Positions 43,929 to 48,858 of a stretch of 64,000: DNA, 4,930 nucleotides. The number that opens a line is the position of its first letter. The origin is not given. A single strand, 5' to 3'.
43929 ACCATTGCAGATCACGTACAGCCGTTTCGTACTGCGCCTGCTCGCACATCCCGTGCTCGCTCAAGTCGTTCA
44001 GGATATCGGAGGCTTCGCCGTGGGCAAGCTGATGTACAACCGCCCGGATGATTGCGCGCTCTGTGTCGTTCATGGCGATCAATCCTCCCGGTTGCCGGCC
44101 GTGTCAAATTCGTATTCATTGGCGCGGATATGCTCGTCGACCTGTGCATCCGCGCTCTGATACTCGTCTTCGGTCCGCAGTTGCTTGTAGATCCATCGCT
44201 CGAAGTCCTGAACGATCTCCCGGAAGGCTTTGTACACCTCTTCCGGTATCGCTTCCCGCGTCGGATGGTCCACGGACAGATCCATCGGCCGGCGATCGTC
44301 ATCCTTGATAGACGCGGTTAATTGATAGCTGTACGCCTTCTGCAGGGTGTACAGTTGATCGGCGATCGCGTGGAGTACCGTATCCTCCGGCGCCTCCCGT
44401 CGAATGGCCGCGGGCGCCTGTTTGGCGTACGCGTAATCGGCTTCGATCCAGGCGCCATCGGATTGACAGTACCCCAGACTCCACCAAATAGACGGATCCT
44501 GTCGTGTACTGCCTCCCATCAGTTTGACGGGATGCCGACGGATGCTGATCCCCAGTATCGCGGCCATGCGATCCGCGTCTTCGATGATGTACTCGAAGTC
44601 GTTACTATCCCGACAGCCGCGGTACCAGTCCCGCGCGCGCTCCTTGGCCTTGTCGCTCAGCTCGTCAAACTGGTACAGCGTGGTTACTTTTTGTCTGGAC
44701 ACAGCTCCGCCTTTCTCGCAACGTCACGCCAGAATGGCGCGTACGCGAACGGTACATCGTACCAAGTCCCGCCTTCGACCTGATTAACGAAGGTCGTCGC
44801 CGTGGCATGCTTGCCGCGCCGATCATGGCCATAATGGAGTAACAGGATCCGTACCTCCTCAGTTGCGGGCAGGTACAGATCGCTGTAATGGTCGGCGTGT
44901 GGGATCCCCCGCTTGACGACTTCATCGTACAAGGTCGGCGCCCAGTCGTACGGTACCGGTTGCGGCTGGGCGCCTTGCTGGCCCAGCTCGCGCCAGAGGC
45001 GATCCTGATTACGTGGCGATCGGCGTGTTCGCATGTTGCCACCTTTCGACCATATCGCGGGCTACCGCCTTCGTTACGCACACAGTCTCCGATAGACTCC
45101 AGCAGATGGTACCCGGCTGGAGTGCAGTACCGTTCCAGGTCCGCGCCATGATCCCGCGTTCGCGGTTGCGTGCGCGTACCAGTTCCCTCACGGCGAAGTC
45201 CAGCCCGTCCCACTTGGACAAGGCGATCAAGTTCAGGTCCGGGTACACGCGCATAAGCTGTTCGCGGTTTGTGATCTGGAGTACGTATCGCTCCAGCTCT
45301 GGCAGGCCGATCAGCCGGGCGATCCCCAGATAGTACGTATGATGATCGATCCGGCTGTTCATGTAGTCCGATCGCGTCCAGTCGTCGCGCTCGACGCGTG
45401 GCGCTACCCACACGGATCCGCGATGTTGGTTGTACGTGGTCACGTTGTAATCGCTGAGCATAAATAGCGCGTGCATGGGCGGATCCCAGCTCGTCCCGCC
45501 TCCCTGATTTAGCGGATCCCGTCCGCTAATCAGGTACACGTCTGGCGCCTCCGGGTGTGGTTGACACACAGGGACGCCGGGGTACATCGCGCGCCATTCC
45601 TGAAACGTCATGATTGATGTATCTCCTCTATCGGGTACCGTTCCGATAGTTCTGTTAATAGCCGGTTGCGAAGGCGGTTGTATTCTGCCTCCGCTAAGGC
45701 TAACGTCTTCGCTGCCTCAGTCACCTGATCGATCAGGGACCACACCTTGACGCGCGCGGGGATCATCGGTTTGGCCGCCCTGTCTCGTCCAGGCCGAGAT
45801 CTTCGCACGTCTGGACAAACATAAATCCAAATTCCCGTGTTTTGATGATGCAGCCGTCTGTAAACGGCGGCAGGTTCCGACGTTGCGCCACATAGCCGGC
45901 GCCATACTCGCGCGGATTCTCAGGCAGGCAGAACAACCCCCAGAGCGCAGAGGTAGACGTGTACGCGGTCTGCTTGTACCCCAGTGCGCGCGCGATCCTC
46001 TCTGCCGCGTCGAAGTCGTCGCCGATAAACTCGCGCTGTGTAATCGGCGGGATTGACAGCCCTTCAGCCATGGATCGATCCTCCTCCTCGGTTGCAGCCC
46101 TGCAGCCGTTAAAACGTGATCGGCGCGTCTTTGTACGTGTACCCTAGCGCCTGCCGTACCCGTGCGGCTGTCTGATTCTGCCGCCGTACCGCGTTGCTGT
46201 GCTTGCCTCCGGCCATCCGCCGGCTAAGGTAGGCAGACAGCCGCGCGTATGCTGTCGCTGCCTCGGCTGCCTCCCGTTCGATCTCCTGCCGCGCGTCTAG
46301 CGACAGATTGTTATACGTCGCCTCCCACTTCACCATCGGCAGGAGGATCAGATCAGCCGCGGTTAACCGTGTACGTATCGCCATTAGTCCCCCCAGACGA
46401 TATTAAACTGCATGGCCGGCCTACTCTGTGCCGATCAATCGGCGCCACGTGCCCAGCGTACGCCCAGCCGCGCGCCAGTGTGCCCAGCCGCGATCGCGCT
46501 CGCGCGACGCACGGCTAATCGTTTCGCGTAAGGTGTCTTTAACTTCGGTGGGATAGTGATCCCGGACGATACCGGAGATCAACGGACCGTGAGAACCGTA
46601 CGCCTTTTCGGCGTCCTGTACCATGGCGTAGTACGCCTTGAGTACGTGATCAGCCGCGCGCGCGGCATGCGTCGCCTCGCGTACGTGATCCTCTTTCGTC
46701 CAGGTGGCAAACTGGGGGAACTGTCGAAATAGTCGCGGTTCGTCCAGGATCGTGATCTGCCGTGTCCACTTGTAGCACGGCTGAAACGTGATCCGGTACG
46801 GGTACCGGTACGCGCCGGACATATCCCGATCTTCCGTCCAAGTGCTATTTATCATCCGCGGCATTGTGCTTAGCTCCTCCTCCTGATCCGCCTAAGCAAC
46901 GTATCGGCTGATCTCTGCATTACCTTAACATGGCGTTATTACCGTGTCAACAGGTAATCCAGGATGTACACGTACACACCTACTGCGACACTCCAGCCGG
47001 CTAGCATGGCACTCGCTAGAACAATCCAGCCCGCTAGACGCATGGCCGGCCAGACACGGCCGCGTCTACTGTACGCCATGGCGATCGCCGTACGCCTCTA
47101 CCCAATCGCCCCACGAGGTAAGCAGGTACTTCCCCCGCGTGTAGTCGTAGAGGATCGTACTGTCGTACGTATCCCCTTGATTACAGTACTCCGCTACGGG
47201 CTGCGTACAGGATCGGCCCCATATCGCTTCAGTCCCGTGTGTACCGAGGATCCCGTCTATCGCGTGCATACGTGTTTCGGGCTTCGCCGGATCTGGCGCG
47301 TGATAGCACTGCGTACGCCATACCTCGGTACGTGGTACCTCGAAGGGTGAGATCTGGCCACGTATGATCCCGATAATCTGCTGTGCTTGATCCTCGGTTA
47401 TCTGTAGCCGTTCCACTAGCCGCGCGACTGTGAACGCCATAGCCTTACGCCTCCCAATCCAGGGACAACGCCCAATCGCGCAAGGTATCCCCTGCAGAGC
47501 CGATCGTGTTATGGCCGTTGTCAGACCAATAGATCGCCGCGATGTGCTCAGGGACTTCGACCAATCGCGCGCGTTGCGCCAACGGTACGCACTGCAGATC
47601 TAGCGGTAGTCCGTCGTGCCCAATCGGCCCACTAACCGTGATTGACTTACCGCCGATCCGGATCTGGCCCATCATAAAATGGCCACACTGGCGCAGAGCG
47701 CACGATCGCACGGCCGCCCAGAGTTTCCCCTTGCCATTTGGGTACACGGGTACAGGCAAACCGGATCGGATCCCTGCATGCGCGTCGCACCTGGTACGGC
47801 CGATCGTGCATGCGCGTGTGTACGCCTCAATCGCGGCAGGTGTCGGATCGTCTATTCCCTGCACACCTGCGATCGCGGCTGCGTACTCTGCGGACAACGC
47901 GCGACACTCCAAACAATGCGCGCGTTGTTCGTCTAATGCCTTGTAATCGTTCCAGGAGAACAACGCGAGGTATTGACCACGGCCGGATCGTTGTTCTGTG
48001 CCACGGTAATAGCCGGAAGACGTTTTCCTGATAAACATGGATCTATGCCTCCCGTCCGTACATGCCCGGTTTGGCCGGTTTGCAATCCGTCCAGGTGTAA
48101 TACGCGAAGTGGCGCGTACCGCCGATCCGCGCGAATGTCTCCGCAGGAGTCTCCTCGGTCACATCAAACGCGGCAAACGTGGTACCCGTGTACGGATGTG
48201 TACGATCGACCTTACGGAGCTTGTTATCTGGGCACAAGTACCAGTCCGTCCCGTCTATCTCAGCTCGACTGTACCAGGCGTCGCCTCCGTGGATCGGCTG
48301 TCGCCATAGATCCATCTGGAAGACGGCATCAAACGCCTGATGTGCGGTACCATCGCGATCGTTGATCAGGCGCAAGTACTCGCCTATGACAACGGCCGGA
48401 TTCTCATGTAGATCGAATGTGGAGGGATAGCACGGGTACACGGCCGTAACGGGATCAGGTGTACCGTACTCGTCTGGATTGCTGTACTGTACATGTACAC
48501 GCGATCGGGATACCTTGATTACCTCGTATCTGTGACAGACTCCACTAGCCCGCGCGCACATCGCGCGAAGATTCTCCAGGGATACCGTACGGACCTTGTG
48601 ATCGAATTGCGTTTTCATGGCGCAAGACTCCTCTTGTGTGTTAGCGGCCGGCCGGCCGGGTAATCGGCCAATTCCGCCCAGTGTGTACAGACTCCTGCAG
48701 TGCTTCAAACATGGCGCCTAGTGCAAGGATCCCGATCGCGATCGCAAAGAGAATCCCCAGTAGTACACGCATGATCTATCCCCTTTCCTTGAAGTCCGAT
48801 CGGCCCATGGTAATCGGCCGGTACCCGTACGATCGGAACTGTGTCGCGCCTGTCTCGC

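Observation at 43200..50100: Strong region-specific enrichment of the palindrome GTAC in the putative early (first-entering) region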

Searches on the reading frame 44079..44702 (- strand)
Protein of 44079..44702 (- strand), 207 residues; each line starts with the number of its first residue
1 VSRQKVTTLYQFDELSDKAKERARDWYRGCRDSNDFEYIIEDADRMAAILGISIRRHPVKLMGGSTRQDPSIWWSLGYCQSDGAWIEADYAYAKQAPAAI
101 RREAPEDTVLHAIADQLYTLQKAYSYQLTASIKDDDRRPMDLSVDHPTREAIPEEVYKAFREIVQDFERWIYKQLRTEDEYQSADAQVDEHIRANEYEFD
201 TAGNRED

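Call 8: search_protein_families(library=pfam, max_evalue=0.01, proteins=[window:44079-44702:-])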
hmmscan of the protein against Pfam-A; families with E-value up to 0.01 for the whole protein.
window:44079-44702:- (207 aa): 0 families

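Call 16: search_protein_families(library=phrogs, max_evalue=0.001, proteins=[window:44079-44702:-])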
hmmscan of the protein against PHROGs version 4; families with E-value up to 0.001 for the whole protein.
window:44079-44702:- (207 aa): 2 families
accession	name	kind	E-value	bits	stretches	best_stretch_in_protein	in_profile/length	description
phrog_5162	-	unknown function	1.4e-28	100.9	1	3-206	3-198/201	-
phrog_10310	-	unknown function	3.1e-05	24.8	0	4-39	5-42/212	-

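Call 22: find_related_loci(query=window:44079-44702:-, collection=viral_contigs, flank=10000)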
Query window:44079-44702:- (207 aa) in viral_contigs; peptide patterns used: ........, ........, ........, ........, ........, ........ (x = any residue, [..] = any of these).
19 stretches matched a pattern; 16 encode a relative of the query (tblastn E <= 1e-3); 16 distinct loci.
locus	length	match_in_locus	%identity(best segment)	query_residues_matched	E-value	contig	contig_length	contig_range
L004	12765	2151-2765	41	3-203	6e-47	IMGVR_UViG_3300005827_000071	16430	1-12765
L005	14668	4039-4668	42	1-205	3e-46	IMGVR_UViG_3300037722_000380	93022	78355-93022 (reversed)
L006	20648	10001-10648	41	1-203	1e-42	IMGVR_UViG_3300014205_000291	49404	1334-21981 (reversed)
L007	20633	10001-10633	41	6-205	5e-42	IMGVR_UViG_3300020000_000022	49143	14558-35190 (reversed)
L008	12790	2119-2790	35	7-205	5e-32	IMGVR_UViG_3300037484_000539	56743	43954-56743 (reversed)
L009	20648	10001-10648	38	1-203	6e-30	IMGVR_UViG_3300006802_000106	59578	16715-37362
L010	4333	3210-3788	37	3-204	4e-30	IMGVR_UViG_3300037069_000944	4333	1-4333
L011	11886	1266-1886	36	1-204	8e-29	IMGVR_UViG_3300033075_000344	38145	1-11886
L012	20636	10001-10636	34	1-205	1e-28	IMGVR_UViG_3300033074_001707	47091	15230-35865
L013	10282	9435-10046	35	1-205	3e-27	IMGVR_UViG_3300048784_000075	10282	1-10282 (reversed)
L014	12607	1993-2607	37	1-204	4e-27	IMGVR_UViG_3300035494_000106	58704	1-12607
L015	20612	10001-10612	35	1-205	3e-27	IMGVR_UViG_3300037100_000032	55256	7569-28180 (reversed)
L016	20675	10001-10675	39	9-207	3e-33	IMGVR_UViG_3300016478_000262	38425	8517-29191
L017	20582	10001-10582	28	8-206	1e-14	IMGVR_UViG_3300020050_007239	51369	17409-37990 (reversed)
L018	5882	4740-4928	32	3-65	4e-5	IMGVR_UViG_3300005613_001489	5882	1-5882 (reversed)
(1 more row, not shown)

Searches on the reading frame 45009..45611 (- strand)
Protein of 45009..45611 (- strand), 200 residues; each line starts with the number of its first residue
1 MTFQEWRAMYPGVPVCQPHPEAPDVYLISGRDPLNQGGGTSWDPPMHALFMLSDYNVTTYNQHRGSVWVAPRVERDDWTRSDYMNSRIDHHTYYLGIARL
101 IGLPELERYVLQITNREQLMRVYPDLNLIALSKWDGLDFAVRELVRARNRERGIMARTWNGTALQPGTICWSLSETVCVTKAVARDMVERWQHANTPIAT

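Call 8: search_protein_families(library=pfam, max_evalue=0.01, proteins=[window:45009-45611:-])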
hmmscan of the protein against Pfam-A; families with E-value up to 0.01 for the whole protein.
window:45009-45611:- (200 aa): 0 families

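Call 16: search_protein_families(library=phrogs, max_evalue=0.001, proteins=[window:45009-45611:-])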
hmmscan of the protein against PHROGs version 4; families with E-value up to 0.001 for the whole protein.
window:45009-45611:- (200 aa): 1 family
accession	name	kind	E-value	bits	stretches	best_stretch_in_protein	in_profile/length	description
phrog_25437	-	unknown function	3.2e-06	28.8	1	84-190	15-108/113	-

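Call 39: find_homologous_proteins(query=window:45009-45611:-, max_evalue=0.00001)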
Query window:45009-45611:- (200 aa): 23 proteins with E <= 0.00001 among 103 candidates. Only proteins of 110 to 350 residues were searched: fused or split forms outside these lengths cannot appear, so this answer is no evidence that the protein stands alone or is whole; lengths 'longer' or 'shorter' looks for them.
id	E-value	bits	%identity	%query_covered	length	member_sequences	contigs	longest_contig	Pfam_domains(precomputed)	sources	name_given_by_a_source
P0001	9.9e-136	468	99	100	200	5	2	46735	-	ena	-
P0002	3.4e-89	316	70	100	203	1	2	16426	-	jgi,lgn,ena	-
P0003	8.2e-78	279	65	95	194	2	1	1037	-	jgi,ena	-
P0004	2.8e-72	261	60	95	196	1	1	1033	-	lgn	-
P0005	5.8e-71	256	62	95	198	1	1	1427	-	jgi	jgi:hypothetical protein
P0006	6.4e-71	256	62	95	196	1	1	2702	-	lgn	-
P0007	3.5e-70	254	62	95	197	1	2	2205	-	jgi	jgi:hypothetical protein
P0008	5.2e-68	247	56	95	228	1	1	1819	-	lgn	-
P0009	2.6e-67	244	57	95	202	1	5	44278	-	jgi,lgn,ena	-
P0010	3.7e-54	201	56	95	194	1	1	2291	-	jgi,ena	-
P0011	2.6e-49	186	51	94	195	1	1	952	-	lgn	-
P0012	3.7e-48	182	49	95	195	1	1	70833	-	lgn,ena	-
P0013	2.7e-47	179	54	95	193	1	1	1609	-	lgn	-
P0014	4.9e-47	178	50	98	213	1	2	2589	-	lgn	-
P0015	1.1e-44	171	48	94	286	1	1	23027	-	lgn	-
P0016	5.6e-44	168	49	94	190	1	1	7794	-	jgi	jgi:hypothetical protein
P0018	6.8e-39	152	45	93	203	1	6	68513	-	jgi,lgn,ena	-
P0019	1.0e-35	141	45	95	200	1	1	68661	-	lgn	-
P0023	4.9e-21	93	56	56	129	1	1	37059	-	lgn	-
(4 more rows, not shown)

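Call 40: find_encoding_contigs(protein=P0009, flank=10000, max_places=2)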
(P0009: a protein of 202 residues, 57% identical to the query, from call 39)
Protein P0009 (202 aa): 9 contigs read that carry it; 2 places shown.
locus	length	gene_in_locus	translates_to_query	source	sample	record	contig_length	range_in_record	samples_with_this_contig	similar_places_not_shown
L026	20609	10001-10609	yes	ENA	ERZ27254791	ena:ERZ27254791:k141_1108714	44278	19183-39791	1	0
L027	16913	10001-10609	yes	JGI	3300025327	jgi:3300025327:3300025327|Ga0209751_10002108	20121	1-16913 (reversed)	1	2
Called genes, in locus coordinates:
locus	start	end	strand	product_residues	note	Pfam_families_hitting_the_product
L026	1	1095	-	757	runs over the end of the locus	-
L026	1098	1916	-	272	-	-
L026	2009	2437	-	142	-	-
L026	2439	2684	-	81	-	-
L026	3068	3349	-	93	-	-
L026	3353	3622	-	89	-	-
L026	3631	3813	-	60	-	-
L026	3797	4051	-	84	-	-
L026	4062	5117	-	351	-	-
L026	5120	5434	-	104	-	-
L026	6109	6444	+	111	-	-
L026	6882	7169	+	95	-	-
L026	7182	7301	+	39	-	-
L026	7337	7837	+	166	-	PF19474:DUF6011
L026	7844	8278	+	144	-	-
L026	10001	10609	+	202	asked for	-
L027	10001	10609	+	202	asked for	-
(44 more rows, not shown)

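Call 41: find_encoding_contigs(protein=P0012, flank=10000, max_places=1)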
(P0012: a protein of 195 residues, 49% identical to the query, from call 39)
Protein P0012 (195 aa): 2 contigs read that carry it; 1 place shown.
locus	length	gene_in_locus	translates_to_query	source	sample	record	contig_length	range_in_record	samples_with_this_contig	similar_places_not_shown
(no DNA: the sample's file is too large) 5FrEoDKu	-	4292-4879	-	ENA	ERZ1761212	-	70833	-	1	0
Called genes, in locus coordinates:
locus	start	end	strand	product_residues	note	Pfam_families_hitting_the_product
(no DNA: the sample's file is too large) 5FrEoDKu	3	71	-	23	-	?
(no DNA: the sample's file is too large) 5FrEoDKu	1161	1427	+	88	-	-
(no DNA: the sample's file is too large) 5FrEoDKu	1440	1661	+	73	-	-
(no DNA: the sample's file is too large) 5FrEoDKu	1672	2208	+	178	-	-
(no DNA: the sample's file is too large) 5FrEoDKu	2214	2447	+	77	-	-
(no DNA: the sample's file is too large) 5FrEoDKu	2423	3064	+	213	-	-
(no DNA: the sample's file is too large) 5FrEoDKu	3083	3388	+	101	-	-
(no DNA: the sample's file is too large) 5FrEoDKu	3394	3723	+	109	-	-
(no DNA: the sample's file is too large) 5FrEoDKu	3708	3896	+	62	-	-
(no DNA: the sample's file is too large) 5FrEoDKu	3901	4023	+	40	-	-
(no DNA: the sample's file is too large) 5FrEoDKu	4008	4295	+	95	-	-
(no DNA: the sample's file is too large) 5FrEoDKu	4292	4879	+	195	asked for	-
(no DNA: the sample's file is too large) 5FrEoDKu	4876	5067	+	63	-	-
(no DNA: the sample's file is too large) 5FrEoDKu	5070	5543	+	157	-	-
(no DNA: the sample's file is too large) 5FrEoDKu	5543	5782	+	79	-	-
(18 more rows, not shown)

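Call 42: find_encoding_contigs(protein=P0018, flank=10000, max_places=1)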
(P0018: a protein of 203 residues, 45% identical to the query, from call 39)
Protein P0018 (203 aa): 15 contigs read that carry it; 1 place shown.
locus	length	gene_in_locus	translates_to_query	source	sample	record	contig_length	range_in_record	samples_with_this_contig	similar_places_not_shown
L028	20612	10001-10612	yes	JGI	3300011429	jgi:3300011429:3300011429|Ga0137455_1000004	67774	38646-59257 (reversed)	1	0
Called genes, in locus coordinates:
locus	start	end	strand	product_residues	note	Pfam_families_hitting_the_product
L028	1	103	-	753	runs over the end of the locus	-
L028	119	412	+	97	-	-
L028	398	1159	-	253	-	-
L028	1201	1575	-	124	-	-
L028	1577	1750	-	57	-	-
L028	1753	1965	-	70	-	-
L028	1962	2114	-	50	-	-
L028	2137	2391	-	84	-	-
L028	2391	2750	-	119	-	-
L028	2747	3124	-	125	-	PF24729:Acb2_Tad1_hairpin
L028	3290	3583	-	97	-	-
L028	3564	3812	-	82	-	-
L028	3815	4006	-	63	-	-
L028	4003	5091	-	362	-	-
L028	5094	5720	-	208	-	-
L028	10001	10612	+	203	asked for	-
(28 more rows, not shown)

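Call 43: find_encoding_contigs(protein=P0019, flank=10000, max_places=1)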
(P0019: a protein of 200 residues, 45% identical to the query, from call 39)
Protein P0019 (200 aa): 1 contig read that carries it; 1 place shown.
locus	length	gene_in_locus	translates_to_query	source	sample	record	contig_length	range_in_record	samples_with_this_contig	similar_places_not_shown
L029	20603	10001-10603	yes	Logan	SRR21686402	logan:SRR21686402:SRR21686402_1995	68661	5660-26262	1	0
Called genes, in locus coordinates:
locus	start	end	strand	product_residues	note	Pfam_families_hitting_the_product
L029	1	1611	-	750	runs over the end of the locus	-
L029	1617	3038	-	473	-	-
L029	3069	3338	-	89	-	-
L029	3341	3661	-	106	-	-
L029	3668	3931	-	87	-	-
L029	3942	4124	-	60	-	-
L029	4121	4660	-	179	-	-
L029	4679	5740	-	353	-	-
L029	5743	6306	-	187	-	PF02026:RyR (weak)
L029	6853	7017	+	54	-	-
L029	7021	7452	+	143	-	-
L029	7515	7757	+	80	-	-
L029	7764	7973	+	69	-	-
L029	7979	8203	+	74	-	-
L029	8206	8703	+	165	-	-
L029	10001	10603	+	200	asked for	-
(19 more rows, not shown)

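Call 57: find_encoding_contigs(protein=P0015, flank=10000, max_places=1)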
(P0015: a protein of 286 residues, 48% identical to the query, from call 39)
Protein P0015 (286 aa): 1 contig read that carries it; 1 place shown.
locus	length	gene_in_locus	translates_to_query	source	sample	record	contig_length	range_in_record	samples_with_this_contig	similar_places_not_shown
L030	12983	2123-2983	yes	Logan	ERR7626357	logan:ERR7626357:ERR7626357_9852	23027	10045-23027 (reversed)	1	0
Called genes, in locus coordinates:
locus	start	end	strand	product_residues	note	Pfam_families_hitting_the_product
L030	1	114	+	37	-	?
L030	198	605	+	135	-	-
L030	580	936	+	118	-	-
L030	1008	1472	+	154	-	-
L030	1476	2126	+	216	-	-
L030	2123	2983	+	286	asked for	-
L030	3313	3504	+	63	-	-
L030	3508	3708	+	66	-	-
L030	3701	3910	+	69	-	-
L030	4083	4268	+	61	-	-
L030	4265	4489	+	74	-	-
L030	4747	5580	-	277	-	PF13481:AAA_25 (weak)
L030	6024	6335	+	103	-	-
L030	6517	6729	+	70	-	-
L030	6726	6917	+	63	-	-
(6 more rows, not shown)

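Call 58: find_encoding_contigs(protein=P0023, flank=10000, max_places=1)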
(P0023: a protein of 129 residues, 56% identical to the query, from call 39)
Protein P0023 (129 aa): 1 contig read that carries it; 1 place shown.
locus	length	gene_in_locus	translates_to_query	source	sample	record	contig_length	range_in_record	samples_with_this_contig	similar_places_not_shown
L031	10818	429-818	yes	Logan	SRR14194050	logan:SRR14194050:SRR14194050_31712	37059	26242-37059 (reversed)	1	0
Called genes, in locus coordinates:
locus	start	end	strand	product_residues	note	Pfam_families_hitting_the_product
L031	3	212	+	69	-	?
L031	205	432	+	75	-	-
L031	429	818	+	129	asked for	-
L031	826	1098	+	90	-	-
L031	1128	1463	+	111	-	-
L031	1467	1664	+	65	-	-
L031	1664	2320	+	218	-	-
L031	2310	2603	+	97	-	-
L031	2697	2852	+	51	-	-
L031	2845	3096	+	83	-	-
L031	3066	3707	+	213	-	-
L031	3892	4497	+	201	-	-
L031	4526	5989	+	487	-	-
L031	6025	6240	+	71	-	-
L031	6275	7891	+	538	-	PF00270:DEAD (faint), PF04851:ResIII, PF13307:Helicase_C_2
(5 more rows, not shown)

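Call 59: find_encoding_contigs(protein=P0016, flank=10000, max_places=1)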
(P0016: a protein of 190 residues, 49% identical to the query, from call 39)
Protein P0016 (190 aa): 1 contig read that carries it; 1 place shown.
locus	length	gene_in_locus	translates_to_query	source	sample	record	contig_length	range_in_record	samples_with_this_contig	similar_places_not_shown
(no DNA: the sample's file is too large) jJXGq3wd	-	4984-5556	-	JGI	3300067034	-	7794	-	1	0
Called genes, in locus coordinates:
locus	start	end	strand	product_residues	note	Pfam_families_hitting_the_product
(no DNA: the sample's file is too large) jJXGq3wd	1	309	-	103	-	?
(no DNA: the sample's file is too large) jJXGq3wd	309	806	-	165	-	-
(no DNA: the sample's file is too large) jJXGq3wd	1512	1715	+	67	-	-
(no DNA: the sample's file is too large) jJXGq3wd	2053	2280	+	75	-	-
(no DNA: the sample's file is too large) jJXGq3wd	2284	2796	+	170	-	-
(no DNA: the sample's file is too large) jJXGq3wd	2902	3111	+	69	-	-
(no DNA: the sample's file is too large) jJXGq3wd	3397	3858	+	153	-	-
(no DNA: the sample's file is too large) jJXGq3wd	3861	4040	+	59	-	-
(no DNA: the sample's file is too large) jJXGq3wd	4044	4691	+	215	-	-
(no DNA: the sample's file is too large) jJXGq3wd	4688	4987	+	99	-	-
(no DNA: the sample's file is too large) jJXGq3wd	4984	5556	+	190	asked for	-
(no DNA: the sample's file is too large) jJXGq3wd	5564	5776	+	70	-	-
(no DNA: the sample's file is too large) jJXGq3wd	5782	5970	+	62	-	-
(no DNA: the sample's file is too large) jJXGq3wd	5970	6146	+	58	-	-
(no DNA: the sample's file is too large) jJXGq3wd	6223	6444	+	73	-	-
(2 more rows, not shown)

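Call 65: search_protein_families(library=ncbifam, max_evalue=0.001, proteins=[window:45009-45611:-])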
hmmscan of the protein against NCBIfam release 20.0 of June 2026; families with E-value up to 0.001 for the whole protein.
window:45009-45611:- (200 aa): 0 families

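Call 75: predict_structure(alignment_id=A1)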
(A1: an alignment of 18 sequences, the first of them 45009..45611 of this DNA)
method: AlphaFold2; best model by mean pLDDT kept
length: 200 residues; sequences in the alignment: 18
mean_pLDDT: 91.2   pTM: 0.83
mean pLDDT of the five models: 91.2, 91.2, 90.6, 89.5, 89.5
residues with pLDDT >= 90: 144; 70-90: 45; 50-70: 10; < 50: 1
segments of 3 or more residues with pLDDT < 50: none
pLDDT, mean of each block of 10 residues (from residue 1): 97 94 95 80 92 97 92 88 94 94 97 98 96 98 94 77 79 95 97 72
secondary structure, 60 per line:
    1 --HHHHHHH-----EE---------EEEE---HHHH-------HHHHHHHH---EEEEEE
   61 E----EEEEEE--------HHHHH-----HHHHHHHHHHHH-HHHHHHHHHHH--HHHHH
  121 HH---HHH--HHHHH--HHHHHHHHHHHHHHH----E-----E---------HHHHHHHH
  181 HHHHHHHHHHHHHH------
elements in order: H3-9 E26-29 H33-36 H44-51 E55-61 E66-71 H80-84 H90-101 H103-113 H116-122 H131-135 H138-152 H173-194

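Call 77: fold_search(model_id=the predicted structure, library=pdb)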
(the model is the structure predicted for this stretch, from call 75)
No match with E <= 0.001 here; weaker rows may still be real.
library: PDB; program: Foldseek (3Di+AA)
matches with E <= 10: 500; with E <= 0.001: 0
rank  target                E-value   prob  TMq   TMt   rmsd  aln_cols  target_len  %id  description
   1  4r77_A                6.2e-01  0.07  0.17  0.14  13.9       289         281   11  Crystal structure of choline kinase LicA from Streptococcus pneumoniae (released 2015-08-12)
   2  4k2o                  6.6e-01  0.04  0.12  0.11  16.8       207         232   11  The Structure of a Triple Mutant of the Tiam1 PH-CC-Ex Domain (released 2013-07-10)
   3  4zyj_A                6.6e-01  0.03  0.10  0.08  14.2       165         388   17  Streptomyces peucetius nitrososynthase dnmZ in TDP-bound state (released 2015-10-14)
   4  9r6b_I                6.9e-01  0.02  0.12  0.05  34.8       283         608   13  CPS secretion pathway Wza-Wzc (Conf 4) (released 2026-03-04)
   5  1zvu                  7.7e-01  0.06  0.15  0.05  27.1       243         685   13  Structure of the full-length E. coli ParC subunit (released 2005-07-05)
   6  4k2p_A                8.1e-01  0.04  0.12  0.10  15.8       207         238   12  The Structure of a Quintuple Mutant of the Tiam1 PH-CC-Ex Domain (released 2013-07-10)
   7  9a5g_A                8.1e-01  0.18  0.20  0.21  17.6       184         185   11  Integrative model of RRF-YTWF by crosslinking MS and deep learning (released 2024-09-18)
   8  6nu2_z                8.5e-01  0.12  0.16  0.16  16.6       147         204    9  Structural insights into unique features of the human mitochondrial ribosome recycling (released 2019-04-17)
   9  1wqf                  9.4e-01  0.16  0.22  0.23  16.0       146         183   12  Crystal structure of Ribosome recycling factor from Mycobacterium Tuberculosis (released 2005-02-22)
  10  4r29_C                9.4e-01  0.09  0.20  0.20  13.3       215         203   12  Crystal structure of bacterial cysteine methyltransferase effector NleE (released 2014-12-03)
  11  5eix_A                9.4e-01  0.08  0.18  0.06  26.4       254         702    9  QUINOLONE-STABILIZED CLEAVAGE COMPLEX OF TOPOISOMERASE IV FROM KLEBSIELLA PNEUMONIAE (released 2016-04-13)
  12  3a8p_B                9.9e-01  0.03  0.13  0.11  17.3       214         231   12  Crystal structure of the Tiam2 PHCCEx domain (released 2009-11-24)
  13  4zyj_D                9.9e-01  0.03  0.11  0.07  14.6       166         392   14  Streptomyces peucetius nitrososynthase dnmZ in TDP-bound state (released 2015-10-14)
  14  6u1v_D                9.9e-01  0.04  0.15  0.10  17.6       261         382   10  Crystal structure of acyl-ACP/acyl-CoA dehydrogenase from allylmalonyl-CoA and FK506 biosynthesis, TcsD (released 2019-12-18)
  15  4k2p_C                1.0e+00  0.03  0.12  0.11  15.9       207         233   12  The Structure of a Quintuple Mutant of the Tiam1 PH-CC-Ex Domain (released 2013-07-10)
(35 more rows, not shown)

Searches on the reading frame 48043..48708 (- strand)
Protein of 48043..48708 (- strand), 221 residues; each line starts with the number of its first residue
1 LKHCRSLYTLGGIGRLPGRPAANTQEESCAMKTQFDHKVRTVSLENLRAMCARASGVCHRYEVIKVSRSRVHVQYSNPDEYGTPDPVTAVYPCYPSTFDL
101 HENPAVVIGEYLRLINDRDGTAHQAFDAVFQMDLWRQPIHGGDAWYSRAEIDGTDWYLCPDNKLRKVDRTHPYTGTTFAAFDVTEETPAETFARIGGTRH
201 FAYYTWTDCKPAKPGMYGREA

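Call 8: search_protein_families(library=pfam, max_evalue=0.01, proteins=[window:48043-48708:-])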
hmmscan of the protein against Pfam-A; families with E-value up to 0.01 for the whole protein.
window:48043-48708:- (221 aa): 0 families

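Call 16: search_protein_families(library=phrogs, max_evalue=0.001, proteins=[window:48043-48708:-])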
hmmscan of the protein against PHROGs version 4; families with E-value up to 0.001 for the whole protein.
window:48043-48708:- (221 aa): 0 families

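Call 21: find_related_loci(query=window:48043-48708:-, collection=viral_contigs, flank=10000)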
Query window:48043-48708:- (221 aa) in viral_contigs; peptide patterns used: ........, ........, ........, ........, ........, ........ (x = any residue, [..] = any of these).
2 stretches matched a pattern, but none encodes a relative of the query by tblastn (E <= 1e-3).
